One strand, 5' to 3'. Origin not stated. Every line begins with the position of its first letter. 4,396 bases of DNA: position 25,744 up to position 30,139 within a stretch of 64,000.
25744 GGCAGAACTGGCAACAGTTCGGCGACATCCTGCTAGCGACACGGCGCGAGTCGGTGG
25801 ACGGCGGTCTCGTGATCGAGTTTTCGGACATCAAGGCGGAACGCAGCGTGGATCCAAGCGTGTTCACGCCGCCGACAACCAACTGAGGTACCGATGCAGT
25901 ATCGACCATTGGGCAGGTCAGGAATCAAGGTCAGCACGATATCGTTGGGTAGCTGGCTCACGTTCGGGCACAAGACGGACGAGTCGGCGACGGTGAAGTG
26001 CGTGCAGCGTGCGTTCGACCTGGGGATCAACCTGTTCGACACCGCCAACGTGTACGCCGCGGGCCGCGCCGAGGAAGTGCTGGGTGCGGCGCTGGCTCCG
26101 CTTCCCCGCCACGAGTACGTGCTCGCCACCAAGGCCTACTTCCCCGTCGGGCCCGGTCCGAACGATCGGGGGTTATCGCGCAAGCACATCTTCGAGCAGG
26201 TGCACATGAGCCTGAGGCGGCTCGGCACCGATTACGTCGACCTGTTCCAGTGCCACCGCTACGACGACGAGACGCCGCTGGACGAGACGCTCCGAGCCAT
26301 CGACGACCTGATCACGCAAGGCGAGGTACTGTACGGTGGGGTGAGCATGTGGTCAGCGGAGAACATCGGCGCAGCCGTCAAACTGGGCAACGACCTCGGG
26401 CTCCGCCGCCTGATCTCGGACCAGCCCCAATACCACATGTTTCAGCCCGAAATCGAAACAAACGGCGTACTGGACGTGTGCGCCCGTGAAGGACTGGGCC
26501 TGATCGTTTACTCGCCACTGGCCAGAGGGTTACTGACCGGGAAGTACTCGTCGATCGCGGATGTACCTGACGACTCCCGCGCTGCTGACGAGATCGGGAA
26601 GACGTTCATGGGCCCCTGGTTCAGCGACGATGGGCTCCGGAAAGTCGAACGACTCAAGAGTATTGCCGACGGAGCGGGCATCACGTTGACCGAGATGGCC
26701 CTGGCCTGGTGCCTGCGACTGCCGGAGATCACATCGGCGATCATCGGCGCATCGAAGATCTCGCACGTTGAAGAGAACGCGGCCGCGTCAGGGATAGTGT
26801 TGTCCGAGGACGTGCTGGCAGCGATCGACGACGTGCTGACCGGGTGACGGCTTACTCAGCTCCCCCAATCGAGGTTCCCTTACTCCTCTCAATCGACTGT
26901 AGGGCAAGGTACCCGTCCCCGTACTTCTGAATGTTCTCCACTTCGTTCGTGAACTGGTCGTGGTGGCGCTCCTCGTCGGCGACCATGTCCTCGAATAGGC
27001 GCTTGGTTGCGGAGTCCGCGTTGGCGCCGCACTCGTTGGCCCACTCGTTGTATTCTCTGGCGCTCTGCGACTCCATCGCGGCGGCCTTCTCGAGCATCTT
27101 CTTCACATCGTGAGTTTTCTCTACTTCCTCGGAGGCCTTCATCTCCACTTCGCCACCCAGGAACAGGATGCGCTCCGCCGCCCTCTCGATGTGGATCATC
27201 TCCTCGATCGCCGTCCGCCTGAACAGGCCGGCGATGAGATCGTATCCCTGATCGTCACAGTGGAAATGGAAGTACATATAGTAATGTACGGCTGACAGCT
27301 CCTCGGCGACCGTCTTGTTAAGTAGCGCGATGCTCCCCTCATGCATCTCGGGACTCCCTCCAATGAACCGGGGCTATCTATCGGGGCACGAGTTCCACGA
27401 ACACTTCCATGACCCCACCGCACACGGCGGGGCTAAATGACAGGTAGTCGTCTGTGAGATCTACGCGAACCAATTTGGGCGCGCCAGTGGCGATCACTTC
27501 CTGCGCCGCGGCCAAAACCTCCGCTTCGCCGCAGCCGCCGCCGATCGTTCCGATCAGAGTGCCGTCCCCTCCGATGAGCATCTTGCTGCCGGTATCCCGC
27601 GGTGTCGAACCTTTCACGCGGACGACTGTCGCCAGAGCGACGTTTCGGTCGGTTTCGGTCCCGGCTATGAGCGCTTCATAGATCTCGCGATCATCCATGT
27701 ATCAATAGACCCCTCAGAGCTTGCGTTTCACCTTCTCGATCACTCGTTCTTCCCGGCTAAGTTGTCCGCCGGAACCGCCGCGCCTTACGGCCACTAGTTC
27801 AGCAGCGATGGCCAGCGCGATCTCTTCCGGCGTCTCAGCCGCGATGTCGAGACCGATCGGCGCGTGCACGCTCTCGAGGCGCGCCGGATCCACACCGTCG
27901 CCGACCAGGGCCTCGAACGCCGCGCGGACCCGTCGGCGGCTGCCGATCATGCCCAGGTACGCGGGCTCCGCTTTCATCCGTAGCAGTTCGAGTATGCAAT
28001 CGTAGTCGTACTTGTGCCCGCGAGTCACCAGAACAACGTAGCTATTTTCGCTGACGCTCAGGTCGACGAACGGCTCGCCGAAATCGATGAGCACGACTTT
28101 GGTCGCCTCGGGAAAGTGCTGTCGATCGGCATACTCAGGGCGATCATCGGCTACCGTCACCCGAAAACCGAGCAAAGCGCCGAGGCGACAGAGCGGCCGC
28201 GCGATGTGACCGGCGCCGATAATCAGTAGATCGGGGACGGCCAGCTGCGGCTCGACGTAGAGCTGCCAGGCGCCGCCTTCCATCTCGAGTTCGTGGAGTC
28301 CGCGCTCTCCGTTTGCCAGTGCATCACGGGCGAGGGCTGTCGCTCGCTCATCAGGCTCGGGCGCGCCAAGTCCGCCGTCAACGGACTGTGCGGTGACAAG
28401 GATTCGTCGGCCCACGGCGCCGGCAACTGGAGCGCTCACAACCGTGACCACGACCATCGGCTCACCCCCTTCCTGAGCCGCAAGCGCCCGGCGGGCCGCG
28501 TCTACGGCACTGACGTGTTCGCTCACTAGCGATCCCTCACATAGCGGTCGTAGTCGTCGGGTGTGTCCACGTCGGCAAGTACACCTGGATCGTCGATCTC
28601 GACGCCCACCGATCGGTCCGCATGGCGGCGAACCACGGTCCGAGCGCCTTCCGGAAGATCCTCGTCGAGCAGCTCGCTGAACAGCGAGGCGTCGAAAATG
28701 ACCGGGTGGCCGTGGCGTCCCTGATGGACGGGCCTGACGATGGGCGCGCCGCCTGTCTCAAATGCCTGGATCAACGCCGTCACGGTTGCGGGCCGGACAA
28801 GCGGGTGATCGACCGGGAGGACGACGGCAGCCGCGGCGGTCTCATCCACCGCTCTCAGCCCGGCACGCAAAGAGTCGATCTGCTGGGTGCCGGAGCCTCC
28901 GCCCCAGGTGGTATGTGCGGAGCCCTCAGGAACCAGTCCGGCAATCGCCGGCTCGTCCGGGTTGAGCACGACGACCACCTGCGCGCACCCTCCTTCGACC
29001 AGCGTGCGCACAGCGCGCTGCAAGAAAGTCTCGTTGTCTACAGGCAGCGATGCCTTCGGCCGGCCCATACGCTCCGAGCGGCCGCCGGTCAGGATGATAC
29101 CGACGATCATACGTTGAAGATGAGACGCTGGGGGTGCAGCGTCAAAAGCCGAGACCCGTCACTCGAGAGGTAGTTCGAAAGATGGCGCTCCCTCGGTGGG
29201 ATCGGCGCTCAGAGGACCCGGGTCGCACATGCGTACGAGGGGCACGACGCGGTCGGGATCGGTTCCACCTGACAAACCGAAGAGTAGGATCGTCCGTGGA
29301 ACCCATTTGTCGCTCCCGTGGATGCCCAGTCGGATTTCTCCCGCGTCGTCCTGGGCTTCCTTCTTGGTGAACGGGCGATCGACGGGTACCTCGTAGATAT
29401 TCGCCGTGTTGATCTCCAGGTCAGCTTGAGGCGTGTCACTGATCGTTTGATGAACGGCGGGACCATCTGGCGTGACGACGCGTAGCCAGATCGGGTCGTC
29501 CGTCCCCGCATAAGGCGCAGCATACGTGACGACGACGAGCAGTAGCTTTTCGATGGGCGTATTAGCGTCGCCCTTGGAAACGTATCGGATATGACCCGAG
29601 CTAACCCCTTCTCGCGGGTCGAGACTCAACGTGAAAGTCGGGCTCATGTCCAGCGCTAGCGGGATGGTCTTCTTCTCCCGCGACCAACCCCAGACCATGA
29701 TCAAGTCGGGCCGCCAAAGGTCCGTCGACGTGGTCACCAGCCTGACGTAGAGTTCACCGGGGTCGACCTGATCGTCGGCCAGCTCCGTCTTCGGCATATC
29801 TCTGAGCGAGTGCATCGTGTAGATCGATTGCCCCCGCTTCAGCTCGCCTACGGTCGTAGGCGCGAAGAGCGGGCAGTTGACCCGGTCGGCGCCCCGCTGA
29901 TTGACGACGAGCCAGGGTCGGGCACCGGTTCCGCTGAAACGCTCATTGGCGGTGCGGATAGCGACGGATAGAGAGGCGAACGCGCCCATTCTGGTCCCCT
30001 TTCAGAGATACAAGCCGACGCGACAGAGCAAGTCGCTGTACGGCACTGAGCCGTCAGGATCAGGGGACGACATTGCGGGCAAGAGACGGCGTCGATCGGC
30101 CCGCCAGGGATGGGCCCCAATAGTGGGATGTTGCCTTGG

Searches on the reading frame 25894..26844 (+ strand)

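Call 13: search_protein_families(library=pfam, proteins=[window:25894-26844:+], max_evalue=0.001)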
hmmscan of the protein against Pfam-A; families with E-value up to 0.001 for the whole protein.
window:25894-26844:+ (317 aa): 1 family
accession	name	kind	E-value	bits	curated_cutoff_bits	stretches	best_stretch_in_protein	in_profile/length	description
PF00248.27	Aldo_ket_red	-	1.1e-68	231.9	24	1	16-314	2-289/291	Aldo/keto reductase family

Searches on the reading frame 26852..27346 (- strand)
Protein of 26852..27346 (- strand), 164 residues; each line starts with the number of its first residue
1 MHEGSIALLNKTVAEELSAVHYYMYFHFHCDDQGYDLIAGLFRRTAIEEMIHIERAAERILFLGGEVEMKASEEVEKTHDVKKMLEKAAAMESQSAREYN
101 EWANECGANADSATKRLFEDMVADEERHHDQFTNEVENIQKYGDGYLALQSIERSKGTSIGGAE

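Call 13: search_protein_families(library=pfam, proteins=[window:26852-27346:-], max_evalue=0.001)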
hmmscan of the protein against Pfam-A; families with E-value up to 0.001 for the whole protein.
window:26852-27346:- (164 aa): 3 families
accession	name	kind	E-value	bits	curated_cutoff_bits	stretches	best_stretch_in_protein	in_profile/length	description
PF00210.30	Ferritin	-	3.1e-27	95.7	24.5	1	6-140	1-140/142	Ferritin-like domain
PF02915.23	Rubrerythrin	-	1.4e-12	48.6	22.8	1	8-134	2-135/137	Rubrerythrin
PF12902.13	Ferritin-like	-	3.7e-05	24.1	22.3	1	9-77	1-69/221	Ferritin-like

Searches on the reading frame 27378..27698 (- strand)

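Call 72: search_protein_families(library=pfam, proteins=[window:27378-27698:-], max_evalue=0.001)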
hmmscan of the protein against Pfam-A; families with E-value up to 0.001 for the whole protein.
window:27378-27698:- (106 aa): 1 family
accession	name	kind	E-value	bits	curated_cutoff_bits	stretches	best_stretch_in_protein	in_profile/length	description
PF02625.21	XdhC_CoxI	-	1.1e-25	89.8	24.3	1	16-80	4-68/68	XdhC and CoxI family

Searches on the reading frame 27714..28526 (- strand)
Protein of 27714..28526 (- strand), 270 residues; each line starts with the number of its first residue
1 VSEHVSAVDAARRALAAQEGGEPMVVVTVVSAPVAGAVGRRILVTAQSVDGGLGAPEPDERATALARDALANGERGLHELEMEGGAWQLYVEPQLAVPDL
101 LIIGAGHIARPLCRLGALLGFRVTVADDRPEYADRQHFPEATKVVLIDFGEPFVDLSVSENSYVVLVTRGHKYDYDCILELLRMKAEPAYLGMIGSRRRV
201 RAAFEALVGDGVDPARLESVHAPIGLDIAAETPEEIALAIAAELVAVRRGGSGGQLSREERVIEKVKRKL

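Call 13: search_protein_families(library=pfam, proteins=[window:27714-28526:-], max_evalue=0.001)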
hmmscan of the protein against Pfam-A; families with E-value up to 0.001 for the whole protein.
window:27714-28526:- (270 aa): 2 families
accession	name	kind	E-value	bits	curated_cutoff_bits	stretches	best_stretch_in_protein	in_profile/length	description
PF13478.12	XdhC_C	-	2.5e-43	148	29.7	1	100-244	1-125/125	XdhC Rossmann domain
PF02625.21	XdhC_CoxI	-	1.8e-05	25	24.3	1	18-79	2-66/68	XdhC and CoxI family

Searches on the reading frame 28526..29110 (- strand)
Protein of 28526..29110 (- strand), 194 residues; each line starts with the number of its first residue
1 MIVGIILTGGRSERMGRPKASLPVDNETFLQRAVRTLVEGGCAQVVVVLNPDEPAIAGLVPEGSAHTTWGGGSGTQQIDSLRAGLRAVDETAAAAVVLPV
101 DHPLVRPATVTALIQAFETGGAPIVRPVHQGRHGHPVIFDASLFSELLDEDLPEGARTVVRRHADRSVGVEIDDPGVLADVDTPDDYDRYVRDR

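Call 13: search_protein_families(library=pfam, proteins=[window:28526-29110:-], max_evalue=0.001)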
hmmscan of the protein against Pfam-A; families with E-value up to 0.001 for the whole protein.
window:28526-29110:- (194 aa): 2 families
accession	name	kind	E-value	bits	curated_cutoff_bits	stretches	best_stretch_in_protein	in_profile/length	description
PF12804.13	NTP_transf_3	-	2.1e-37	129.2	27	1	4-164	1-158/160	MobA-like NTP transferase domain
PF01128.25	IspD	-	1.4e-09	38.5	27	1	4-128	3-130/221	2-C-methyl-D-erythritol 4-phosphate cytidylyltransferase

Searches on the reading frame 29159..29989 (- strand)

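Call 13: search_protein_families(library=pfam, proteins=[window:29159-29989:-], max_evalue=0.001)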
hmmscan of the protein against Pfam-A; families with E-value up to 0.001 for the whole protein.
window:29159-29989:- (276 aa): 1 family
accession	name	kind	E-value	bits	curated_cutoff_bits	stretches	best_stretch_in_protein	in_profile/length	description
PF01477.28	PLAT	-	5e-05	24.4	23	0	151-237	3-87/117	PLAT/LH2 domain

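Call 72: search_protein_families(library=pfam, proteins=[window:29159-29989:-], max_evalue=0.001)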
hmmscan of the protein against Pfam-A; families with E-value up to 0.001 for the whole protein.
window:29159-29989:- (276 aa): 1 family
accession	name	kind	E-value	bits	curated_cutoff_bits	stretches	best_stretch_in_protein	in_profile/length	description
PF01477.28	PLAT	-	5e-05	24.4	23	0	151-237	3-87/117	PLAT/LH2 domain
